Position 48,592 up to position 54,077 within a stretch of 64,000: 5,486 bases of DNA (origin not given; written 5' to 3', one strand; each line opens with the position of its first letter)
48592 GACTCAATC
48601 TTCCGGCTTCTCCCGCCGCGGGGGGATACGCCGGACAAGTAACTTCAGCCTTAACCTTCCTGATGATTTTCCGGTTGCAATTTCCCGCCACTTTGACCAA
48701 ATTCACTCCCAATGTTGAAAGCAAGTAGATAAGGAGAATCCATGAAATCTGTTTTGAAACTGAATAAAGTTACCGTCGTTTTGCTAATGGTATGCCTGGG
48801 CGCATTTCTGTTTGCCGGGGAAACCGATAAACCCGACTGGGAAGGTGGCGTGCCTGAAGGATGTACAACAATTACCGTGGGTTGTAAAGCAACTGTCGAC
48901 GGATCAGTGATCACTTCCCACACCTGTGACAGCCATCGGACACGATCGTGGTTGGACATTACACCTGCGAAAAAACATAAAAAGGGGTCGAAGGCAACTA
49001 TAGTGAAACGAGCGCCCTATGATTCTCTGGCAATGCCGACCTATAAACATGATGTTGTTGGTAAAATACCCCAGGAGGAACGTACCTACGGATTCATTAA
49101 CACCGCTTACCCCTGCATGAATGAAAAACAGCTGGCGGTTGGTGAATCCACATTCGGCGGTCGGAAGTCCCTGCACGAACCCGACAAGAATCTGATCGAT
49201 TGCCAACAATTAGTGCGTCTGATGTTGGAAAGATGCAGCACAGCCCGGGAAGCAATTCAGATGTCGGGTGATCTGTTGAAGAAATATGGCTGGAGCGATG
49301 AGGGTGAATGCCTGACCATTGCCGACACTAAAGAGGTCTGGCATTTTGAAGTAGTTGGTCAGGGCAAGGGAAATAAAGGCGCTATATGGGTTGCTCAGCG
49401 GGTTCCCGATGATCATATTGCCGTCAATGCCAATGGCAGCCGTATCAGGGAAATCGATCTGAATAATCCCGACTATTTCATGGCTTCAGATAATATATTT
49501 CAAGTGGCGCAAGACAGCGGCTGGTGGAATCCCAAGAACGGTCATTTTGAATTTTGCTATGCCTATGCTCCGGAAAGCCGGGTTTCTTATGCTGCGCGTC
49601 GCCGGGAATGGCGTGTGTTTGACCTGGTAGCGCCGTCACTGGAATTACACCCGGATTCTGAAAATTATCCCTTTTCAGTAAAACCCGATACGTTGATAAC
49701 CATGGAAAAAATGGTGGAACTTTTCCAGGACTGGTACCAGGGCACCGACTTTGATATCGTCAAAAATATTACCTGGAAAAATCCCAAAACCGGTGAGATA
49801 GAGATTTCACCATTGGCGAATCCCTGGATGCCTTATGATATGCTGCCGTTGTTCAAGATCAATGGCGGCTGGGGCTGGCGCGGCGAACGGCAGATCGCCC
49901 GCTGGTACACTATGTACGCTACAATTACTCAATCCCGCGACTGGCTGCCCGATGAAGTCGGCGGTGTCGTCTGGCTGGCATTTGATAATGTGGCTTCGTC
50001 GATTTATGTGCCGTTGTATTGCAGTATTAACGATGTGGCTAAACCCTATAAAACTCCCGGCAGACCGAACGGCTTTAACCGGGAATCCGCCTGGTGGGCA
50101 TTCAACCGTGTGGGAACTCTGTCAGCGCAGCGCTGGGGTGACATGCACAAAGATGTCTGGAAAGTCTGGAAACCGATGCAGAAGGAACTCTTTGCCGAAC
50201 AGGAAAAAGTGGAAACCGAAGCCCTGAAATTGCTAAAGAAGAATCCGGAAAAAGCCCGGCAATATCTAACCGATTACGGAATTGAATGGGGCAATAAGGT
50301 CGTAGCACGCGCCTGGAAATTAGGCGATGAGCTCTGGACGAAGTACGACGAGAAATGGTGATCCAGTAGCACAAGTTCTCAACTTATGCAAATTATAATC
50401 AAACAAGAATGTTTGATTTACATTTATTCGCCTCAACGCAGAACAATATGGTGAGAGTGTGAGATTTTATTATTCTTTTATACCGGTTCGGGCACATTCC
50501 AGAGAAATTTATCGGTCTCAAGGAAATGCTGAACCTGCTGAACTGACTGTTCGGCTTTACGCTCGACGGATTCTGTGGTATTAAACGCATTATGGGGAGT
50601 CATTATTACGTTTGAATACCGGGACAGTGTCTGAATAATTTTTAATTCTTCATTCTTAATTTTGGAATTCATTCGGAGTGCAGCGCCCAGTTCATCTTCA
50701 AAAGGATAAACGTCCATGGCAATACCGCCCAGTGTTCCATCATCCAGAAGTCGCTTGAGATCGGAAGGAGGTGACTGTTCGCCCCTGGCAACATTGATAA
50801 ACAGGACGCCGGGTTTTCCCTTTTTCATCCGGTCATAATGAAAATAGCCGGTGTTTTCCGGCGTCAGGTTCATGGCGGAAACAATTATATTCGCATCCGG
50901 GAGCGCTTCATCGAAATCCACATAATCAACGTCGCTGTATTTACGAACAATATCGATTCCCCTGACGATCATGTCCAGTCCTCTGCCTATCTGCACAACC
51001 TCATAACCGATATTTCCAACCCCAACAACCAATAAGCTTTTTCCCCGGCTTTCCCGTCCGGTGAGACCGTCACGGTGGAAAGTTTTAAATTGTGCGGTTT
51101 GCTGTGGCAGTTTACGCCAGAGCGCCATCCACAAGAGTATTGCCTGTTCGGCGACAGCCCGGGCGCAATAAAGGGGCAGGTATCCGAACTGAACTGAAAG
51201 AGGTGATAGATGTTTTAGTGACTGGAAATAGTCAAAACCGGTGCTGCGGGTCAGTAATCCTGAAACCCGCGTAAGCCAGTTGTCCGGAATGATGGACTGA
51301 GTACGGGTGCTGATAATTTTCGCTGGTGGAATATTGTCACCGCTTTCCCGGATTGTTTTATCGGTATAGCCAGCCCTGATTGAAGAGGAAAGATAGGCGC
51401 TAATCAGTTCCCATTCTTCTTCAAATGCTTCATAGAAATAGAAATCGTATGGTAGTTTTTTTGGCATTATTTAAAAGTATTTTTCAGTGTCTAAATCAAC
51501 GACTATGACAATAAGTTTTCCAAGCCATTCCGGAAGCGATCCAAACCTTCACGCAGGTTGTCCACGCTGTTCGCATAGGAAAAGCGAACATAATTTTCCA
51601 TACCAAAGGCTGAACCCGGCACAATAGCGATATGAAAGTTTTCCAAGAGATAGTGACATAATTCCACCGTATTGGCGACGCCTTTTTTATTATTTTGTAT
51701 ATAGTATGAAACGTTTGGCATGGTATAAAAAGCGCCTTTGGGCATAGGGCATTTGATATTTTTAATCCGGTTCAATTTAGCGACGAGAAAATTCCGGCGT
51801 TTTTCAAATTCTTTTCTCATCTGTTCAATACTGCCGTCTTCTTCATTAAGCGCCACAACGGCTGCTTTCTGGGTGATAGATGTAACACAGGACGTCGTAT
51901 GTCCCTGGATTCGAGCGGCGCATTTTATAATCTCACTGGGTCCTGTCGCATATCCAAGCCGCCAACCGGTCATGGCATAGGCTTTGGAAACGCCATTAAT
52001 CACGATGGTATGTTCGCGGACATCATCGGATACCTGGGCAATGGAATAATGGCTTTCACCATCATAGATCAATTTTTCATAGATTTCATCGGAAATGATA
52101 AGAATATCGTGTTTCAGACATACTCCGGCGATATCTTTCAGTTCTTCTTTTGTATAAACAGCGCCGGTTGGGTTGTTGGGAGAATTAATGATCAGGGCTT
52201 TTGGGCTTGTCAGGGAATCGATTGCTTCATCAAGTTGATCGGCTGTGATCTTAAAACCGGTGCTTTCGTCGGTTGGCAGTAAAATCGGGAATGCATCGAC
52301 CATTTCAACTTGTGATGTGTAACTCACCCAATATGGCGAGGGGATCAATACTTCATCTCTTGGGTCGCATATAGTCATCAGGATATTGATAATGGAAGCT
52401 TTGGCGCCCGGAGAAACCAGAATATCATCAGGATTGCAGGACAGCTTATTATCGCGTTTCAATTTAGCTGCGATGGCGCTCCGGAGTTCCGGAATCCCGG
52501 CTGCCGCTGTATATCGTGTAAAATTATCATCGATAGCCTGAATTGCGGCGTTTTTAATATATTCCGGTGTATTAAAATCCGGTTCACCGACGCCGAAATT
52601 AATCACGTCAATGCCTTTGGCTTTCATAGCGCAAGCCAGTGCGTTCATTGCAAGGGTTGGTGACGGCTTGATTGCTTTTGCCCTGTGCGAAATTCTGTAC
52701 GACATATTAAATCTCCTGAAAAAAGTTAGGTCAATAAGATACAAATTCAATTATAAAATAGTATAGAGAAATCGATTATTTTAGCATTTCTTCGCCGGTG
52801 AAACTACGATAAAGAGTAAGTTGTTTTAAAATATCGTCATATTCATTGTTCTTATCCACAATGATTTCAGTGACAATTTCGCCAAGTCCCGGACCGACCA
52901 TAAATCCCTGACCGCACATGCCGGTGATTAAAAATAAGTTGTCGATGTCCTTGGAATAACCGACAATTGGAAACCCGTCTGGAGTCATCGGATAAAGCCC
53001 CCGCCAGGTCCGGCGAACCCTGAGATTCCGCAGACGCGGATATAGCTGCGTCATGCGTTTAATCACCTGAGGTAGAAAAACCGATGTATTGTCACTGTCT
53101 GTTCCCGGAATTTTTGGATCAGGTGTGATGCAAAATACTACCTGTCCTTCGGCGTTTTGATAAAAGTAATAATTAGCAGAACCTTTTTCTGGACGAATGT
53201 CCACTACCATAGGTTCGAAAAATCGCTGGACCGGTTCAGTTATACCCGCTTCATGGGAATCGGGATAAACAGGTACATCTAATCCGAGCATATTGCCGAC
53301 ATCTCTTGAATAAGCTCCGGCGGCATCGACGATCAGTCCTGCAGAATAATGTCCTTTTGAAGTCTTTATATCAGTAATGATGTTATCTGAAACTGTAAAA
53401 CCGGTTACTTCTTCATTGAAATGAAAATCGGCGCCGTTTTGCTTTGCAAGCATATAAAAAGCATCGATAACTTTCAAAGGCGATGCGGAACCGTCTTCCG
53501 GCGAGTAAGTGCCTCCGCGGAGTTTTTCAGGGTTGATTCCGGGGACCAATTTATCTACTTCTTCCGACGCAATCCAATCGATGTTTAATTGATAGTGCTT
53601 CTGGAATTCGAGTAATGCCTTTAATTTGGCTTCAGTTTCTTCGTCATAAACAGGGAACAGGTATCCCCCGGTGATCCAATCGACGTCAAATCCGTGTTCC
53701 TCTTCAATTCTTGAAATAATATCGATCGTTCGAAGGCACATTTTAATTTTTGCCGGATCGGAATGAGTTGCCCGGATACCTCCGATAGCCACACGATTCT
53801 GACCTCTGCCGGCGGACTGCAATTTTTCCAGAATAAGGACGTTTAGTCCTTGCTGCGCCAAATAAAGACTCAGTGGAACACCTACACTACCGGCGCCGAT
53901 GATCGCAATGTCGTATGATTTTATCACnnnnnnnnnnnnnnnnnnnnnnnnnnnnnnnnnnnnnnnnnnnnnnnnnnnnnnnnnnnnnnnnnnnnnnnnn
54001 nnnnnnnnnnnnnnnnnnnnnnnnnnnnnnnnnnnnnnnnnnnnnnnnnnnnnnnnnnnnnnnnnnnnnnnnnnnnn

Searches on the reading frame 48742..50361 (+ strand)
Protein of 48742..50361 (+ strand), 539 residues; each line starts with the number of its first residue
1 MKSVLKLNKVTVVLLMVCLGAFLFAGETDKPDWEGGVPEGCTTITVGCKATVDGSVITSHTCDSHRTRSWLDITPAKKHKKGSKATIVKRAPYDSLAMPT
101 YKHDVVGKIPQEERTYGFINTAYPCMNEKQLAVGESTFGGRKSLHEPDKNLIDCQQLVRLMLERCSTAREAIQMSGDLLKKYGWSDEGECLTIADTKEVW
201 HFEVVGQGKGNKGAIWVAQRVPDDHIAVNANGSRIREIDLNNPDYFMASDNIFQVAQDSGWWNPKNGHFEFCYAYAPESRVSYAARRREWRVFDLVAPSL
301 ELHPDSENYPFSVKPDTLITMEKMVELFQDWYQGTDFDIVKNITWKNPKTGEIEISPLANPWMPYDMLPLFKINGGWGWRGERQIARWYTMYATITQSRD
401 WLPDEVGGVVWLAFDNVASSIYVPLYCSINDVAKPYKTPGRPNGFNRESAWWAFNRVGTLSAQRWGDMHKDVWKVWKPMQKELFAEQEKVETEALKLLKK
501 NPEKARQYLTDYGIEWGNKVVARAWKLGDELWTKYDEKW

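Call 37: search_protein_families(library=pfam, proteins=[window:48742-50361:+], max_evalue=0.00001)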
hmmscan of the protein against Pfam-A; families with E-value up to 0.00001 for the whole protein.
window:48742-50361:+ (539 aa): 1 family
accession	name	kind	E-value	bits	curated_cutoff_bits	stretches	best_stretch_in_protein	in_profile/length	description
PF03577.20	Peptidase_C69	-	3.9e-67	227.4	23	1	41-477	2-401/402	Peptidase family C69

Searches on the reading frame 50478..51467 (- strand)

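Call 37: search_protein_families(library=pfam, proteins=[window:50478-51467:-], max_evalue=0.00001)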
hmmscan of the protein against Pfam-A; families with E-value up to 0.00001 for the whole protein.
window:50478-51467:- (329 aa): 1 family
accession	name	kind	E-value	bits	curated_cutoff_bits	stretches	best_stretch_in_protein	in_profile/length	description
PF02826.25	2-Hacid_dh_C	-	5.4e-31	107.8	25.1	1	112-294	3-178/178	D-isomer specific 2-hydroxyacid dehydrogenase, NAD binding domain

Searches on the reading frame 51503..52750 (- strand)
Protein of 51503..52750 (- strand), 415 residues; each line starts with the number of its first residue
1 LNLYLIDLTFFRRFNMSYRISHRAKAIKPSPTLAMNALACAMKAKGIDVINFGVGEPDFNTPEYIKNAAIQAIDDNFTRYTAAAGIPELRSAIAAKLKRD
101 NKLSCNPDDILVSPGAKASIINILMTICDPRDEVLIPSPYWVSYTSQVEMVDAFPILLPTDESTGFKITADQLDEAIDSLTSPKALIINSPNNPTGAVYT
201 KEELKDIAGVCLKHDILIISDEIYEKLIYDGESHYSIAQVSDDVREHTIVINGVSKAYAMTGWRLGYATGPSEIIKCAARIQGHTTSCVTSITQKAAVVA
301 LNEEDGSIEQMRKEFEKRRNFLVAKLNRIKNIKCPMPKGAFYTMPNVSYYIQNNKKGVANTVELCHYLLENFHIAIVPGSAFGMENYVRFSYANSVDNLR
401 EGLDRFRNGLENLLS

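Call 37: search_protein_families(library=pfam, proteins=[window:51503-52750:-], max_evalue=0.00001)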
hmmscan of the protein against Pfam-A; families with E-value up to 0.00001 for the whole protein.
window:51503-52750:- (415 aa): 1 family
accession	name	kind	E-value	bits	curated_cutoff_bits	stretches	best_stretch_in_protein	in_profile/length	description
PF00155.27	Aminotran_1_2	-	5e-82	276.4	19.7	1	48-405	2-360/361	Aminotransferase class I and II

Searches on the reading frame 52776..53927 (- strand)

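Call 37: search_protein_families(library=pfam, proteins=[window:52776-53927:-], max_evalue=0.00001)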
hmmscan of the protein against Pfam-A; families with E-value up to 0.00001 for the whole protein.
window:52776-53927:- (383 aa): 3 families
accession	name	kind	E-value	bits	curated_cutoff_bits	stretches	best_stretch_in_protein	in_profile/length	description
PF01266.30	DAO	-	7.6e-65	220.2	27.9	1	6-354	1-352/353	FAD dependent oxidoreductase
PF03486.20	HI0933_like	-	3.9e-06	26.9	50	0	6-55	2-51/244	HI0933-like protein Rossmann domain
PF13738.12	Pyr_redox_3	-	7.3e-06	25.9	30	0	9-36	2-30/305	Pyridine nucleotide-disulphide oxidoreductase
